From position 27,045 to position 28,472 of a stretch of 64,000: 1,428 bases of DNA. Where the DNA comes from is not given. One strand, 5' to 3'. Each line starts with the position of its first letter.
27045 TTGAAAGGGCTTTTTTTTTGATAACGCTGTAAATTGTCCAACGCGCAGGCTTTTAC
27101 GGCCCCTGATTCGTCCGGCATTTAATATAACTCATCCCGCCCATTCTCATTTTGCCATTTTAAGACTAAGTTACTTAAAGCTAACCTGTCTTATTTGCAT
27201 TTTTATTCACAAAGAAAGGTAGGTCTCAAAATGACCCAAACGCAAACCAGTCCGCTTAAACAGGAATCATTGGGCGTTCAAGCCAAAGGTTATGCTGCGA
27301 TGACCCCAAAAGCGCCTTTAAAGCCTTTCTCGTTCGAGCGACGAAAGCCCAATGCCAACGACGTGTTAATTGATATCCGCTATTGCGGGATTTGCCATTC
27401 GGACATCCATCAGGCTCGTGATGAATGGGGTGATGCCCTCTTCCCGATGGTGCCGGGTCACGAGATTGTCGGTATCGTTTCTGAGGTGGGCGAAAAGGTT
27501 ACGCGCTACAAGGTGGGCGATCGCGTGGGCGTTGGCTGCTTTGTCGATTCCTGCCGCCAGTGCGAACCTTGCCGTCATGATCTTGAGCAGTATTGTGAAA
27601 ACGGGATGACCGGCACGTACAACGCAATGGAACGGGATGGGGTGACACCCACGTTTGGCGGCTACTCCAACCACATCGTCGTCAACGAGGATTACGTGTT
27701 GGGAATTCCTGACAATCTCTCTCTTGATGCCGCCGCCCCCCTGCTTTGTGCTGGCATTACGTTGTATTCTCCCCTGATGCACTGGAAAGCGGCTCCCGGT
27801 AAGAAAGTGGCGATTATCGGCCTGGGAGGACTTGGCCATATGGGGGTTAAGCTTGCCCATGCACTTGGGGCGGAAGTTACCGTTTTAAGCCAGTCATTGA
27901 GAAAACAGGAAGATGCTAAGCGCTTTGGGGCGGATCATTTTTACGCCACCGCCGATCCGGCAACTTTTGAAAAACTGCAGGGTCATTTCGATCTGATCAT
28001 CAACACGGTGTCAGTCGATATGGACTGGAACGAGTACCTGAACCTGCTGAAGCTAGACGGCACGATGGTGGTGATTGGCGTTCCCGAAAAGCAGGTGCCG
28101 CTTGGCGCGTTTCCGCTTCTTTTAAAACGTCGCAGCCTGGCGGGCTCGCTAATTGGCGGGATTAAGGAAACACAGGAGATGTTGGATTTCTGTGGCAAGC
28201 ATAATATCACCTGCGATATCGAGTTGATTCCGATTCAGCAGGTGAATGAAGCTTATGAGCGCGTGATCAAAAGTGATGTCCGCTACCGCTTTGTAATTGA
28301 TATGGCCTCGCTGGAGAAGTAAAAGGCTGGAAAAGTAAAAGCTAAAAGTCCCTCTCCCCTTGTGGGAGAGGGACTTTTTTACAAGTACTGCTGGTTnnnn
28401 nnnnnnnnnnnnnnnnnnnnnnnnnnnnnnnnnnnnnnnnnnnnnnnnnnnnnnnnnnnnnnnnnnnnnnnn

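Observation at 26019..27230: AT-rich islet with an XRE regulator and a ~570-nt ORF-poor stretch closed by a very strong intrinsic terminator, a candidate ncRNA locus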

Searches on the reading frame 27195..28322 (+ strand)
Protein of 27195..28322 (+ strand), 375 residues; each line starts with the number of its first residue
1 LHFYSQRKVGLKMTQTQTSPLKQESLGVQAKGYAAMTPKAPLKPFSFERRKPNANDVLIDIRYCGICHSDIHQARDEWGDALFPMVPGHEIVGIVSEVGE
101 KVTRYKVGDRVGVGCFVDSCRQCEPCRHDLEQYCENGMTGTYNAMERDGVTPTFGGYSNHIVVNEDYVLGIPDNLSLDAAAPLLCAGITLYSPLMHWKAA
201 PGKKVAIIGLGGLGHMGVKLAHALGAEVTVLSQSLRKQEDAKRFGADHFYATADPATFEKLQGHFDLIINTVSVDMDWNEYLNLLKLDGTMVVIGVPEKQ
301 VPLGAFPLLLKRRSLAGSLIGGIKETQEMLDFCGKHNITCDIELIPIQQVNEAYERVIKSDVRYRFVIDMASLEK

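Call 8: search_protein_families(library=pfam, proteins=[window:27195-28322:+], max_evalue=0.1)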
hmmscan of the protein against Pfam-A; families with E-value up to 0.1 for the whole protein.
window:27195-28322:+ (375 aa): 8 families
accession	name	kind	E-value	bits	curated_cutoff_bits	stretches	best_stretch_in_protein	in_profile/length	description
PF08240.17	ADH_N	-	5.6e-28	97.7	23.5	1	54-173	2-104/104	Alcohol dehydrogenase GroES-like domain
PF00107.32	ADH_zinc_N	-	3.9e-26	92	31.8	1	212-333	1-127/129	Zinc-binding dehydrogenase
PF01262.27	AlaDh_PNT_C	-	3.1e-06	27.2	23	1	203-274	29-102/214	Alanine dehydrogenase/PNT, C-terminal domain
PF02826.25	2-Hacid_dh_C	-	9.9e-05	22.2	25.1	1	198-249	32-88/178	D-isomer specific 2-hydroxyacid dehydrogenase, NAD binding domain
PF13602.12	ADH_zinc_N_2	-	0.00012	23.4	27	1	244-358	1-124/134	Zinc-binding dehydrogenase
PF22660.2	RS_preATP-grasp-like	-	0.0014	19.4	27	1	203-267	2-65/98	Ribonucleotide synthetase preATP-grasp domain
PF03446.21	NAD_binding_2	-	0.048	14.1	21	1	208-279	2-70/161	NAD binding domain of 6-phosphogluconate dehydrogenase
PF13241.12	NAD_binding_7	-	0.064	14.3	22.1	0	202-269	7-66/104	Putative NAD(P)-binding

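Call 28: find_homologous_proteins(query=window:27231-28322:+, max_evalue=1e-100)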
Query window:27231-28322:+ (363 aa): 7974 proteins with E <= 1e-100 among 8000 candidates; the best 120 are listed.
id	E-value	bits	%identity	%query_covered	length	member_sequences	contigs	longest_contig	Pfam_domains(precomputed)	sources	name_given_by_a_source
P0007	2.8e-248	841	100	100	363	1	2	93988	PF00107.33,PF01262.28,PF08240.18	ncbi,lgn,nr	ncbi:MAG: NAD(P)-dependent alcohol dehydrogenase [Vampirovibrionales bacterium]|nr:NAD(P)-dependent 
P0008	9.2e-191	651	80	95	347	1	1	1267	PF00107.33,PF01262.28,PF08240.18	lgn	-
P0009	9.7e-190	648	78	96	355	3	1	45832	PF00107.33,PF01262.28,PF08240.18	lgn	-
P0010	3.2e-189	646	79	95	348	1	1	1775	PF00107.33,PF01262.28,PF13602.13,PF08240.18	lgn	-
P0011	1.4e-188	644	78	96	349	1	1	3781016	PF00107.33,PF01262.28,PF08240.18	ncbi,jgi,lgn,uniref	ncbi:NAD(P)-dependent alcohol dehydrogenase [Leptospira sp. 'Mane']|uniref:NAD(P)-dependent alcohol 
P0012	2.5e-188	643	80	96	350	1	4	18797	PF00107.33,PF08240.18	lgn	-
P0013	1.4e-187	641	79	95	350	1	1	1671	PF00107.33,PF01262.28,PF08240.18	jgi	jgi:uncharacterized zinc-type alcohol dehydrogenase-like protein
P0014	2.6e-187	640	80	92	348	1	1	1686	PF00107.33,PF02826.26,PF01262.28,PF08240.18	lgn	-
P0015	5.0e-187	639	77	95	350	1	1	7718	PF00107.33,PF01262.28,PF08240.18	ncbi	-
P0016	6.4e-187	639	77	95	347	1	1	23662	PF00107.33,PF01262.28,PF08240.18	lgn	-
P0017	2.1e-186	637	77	96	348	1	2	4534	PF00107.33,PF01262.28,PF08240.18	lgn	-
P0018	3.8e-186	636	78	95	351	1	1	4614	PF00107.33,PF01262.28,PF13602.13,PF08240.18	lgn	-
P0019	1.2e-185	635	77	96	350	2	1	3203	PF00107.33,PF08240.18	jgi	-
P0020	4.5e-185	633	76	95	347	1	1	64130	PF00107.33,PF01262.28,PF08240.18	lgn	-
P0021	5.2e-185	632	79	92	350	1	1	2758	PF00107.33,PF08240.18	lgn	-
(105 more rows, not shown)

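Call 29: find_encoding_contigs(protein=P0009, flank=5000, max_places=3)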
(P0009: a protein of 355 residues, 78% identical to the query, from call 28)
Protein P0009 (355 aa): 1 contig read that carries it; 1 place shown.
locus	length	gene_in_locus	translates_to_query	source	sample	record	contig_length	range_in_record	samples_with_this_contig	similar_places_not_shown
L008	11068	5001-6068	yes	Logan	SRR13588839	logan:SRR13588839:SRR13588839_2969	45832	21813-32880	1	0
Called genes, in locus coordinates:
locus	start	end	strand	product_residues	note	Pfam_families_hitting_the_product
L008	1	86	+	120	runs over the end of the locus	PF01386:Ribosomal_L25p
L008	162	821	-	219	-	-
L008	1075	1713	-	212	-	-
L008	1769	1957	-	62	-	-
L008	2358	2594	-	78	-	PF09834:DUF2061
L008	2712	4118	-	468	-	PF00772:DnaB, PF03796:DnaB_C, PF06745:ATPase (weak), PF13481:AAA_25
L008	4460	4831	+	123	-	PF03960:ArsC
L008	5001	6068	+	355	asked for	PF08240:ADH_N, PF01262:AlaDh_PNT_C (faint), PF00107:ADH_zinc_N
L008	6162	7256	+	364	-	PF00724:Oxidored_FMN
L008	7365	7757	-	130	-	PF00903:Glyoxalase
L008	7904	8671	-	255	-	PF00696:AA_kinase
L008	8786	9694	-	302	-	PF00889:EF_TS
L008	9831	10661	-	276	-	PF00318:Ribosomal_S2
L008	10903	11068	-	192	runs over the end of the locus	-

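Call 30: find_encoding_contigs(protein=P0012, flank=5000, max_places=3)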
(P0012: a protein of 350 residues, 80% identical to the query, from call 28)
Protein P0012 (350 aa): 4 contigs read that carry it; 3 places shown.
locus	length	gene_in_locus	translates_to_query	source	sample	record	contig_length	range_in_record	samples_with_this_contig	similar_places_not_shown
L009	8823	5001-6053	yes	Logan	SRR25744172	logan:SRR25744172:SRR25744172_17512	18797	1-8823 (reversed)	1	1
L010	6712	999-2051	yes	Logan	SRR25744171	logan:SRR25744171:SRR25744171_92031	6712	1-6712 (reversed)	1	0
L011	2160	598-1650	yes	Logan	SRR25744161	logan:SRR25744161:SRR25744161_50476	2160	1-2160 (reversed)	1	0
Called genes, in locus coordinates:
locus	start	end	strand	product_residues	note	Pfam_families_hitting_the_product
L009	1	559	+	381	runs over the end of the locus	PF03929:PepSY_TM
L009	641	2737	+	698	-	PF11412:DsbD_N, PF02683:DsbD_TM, PF13098:Thioredoxin_2 (faint), PF13899:Thioredoxin_7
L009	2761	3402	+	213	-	PF00578:AhpC-TSA, PF08534:Redoxin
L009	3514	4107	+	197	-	PF00440:TetR_N, PF13305:TetR_C_33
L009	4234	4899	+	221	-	PF13505:OMP_b-brl, PF02462:Opacity (weak)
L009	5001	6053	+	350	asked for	PF08240:ADH_N, PF00107:ADH_zinc_N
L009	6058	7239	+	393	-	PF07690:MFS_1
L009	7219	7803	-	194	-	PF00440:TetR_N, PF16925:TetR_C_13 (weak)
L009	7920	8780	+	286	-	PF00749:tRNA-synt_1c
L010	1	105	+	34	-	?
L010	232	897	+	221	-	PF13505:OMP_b-brl, PF02462:Opacity (weak)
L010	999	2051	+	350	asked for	PF08240:ADH_N, PF00107:ADH_zinc_N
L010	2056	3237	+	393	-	PF07690:MFS_1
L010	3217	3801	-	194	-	PF00440:TetR_N, PF16925:TetR_C_13 (weak)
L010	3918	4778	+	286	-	PF00749:tRNA-synt_1c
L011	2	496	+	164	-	?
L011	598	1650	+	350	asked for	PF08240:ADH_N, PF00107:ADH_zinc_N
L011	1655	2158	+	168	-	?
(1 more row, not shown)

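Call 48: search_protein_families(library=ncbifam, proteins=[window:27231-28322:+], max_evalue=0.001)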
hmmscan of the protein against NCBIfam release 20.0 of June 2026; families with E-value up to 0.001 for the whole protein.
window:27231-28322:+ (363 aa): 28 families (the best 25 are shown)
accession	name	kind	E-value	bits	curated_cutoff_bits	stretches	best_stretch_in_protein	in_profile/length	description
NF047908.1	AldhRedAhr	equivalog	1.8e-96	323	470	1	18-357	4-334/335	NADPH-dependent aldehyde reductase Ahr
NF006940.0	PRK09422.1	equivalog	1.7e-53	181.7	344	1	38-359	20-336/338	alcohol dehydrogenase AdhP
TIGR03989.1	Rxyl_3153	subfamily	1.6e-38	133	440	1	37-320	21-327/370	NDMA-dependent alcohol dehydrogenase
NF010344.0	PRK13771.1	subfamily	5.2e-38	130.8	349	1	36-357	19-332/334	putative alcohol dehydrogenase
TIGR02822.1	adh_fam_2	subfamily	2.3e-36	125.5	283.5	1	30-343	15-315/329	zinc-binding alcohol dehydrogenase family protein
TIGR03366.1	HpnZ_proposed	hypoth_equivalog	1.8e-32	112.8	328.1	1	41-302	4-272/315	putative phosphonate catabolism associated alcohol dehydrogenase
NF041172.1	AcrlCoa_red_Thmprot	equivalog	4.4e-30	104.8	500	1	36-345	19-321/334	acryloyl-CoA reductase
TIGR03451.1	mycoS_dep_FDH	equivalog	1.1e-29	103.4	512.9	1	39-311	23-306/358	S-(hydroxymethyl)mycothiol dehydrogenase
NF041097.1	keto_inos_dh_IolM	equivalog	2e-27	95.8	450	1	37-306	45-334/389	scyllo-inosose 3-dehydrogenase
NF003808.0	PRK05396.1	equivalog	2.2e-27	95.9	380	1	38-298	21-278/341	L-threonine 3-dehydrogenase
TIGR00692.1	tdh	equivalog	2.7e-25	89.1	458.35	1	39-288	20-266/340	L-threonine 3-dehydrogenase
TIGR02824.1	quinone_pig3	subfamily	4.5e-25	88.3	296.8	2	143-308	92-264/325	putative NAD(P)H quinone oxidoreductase, PIG3 family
TIGR02818.1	adh_III_F_hyde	equivalog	4e-24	85.4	543.95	1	20-346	4-357/368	S-(hydroxymethyl)glutathione dehydrogenase/class III alcohol dehydrogenase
NF007375.0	PRK09880.1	equivalog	2.8e-21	75.7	469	1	41-307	26-290/344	L-idonate 5-dehydrogenase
TIGR03201.1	dearomat_had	equivalog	2.6e-20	72.8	338.65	1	26-244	7-221/349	6-hydroxycyclohex-1-ene-1-carbonyl-CoA dehydrogenase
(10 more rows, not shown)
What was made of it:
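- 27231..28322 (+): Ahr/YahK-like NADP-dependent alcohol/aldehyde dehydrogenase gene. It is absent from this position in relatives, so it is read as an insertion between prpC and the XRE gene. Calls 8 and 48.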

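Call 78: find_encoding_contigs(protein=P0010, flank=2000, max_places=2)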
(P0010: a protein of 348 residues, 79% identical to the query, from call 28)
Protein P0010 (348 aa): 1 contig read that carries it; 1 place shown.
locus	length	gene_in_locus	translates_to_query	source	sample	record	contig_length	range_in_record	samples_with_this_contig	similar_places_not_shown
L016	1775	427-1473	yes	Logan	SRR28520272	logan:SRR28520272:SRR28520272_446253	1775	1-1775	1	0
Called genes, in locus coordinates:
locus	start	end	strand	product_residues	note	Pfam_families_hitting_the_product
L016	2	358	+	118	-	?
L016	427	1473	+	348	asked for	PF08240:ADH_N, PF01262:AlaDh_PNT_C (weak), PF00107:ADH_zinc_N, PF13602:ADH_zinc_N_2 (faint)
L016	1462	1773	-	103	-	?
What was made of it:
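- Other Ahr/YahK-like genes have short, unrelated upstream regions (calls 29, 30, 78).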

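Call 79: find_encoding_contigs(protein=P0014, flank=2000, max_places=2)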
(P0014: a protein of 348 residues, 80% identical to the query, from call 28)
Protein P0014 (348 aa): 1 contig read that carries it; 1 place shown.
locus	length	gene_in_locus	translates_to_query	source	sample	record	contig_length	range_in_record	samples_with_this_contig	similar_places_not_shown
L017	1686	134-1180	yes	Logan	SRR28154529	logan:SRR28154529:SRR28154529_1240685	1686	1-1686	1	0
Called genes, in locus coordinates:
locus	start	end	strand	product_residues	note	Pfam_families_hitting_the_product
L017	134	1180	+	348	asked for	PF08240:ADH_N, PF01262:AlaDh_PNT_C (weak), PF02826:2-Hacid_dh_C (faint), PF00107:ADH_zinc_N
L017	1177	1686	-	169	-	?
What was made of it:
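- Proteins 75-80% identical occur in Leptospira, Legionella, Nitrospiria and an archaeon (call 28), and their gene contexts are unrelated to this one (calls 29, 30, 78, 79).
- Tried and rejected: All had unrelated contexts: L008-L011, L016 and L017 (calls 29, 30, 78, 79).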
